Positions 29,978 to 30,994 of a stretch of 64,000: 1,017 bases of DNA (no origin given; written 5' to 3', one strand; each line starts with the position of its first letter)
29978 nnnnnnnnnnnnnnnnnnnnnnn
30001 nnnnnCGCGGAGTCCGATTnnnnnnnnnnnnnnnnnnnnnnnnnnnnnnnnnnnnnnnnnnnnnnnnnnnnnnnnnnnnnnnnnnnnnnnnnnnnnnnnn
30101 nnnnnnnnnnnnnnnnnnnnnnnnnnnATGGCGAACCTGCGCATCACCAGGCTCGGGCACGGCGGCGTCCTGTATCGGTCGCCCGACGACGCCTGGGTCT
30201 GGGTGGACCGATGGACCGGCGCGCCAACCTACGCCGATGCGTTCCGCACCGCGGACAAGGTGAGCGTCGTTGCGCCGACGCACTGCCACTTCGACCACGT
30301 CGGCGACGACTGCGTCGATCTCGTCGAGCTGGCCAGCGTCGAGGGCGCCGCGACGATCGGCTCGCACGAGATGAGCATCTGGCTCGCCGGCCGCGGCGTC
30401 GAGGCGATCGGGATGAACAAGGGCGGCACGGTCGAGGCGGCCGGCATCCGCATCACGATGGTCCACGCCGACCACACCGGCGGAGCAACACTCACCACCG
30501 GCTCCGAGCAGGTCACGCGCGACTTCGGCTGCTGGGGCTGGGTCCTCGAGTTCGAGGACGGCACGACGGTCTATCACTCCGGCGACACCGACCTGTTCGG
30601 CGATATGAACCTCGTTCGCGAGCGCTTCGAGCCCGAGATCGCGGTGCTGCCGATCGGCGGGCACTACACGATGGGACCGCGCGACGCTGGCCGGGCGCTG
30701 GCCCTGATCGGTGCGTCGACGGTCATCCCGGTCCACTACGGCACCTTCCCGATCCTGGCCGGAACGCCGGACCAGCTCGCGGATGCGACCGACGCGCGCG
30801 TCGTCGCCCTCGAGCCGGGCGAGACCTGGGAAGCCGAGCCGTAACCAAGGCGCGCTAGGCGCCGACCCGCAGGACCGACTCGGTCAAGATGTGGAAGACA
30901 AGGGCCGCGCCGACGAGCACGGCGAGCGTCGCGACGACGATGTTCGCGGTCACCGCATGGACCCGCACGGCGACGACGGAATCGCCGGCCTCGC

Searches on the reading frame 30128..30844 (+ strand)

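Call 60: search_protein_families(library=pfam, proteins=[window:30128-30844:+], max_evalue=0.001)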
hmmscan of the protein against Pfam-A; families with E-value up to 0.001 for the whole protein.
window:30128-30844:+ (238 aa): 3 families
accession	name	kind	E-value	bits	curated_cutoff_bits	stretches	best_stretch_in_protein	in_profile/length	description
PF12706.13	Lactamase_B_2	-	3.9e-19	69.5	27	1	40-204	26-200/200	Beta-lactamase superfamily domain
PF13483.12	Lactamase_B_3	-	6.5e-13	49.4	24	1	5-203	1-160/160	Beta-lactamase superfamily domain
PF00753.33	Lactamase_B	-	0.00025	21.5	22.7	0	38-60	37-59/196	Metallo-beta-lactamase superfamily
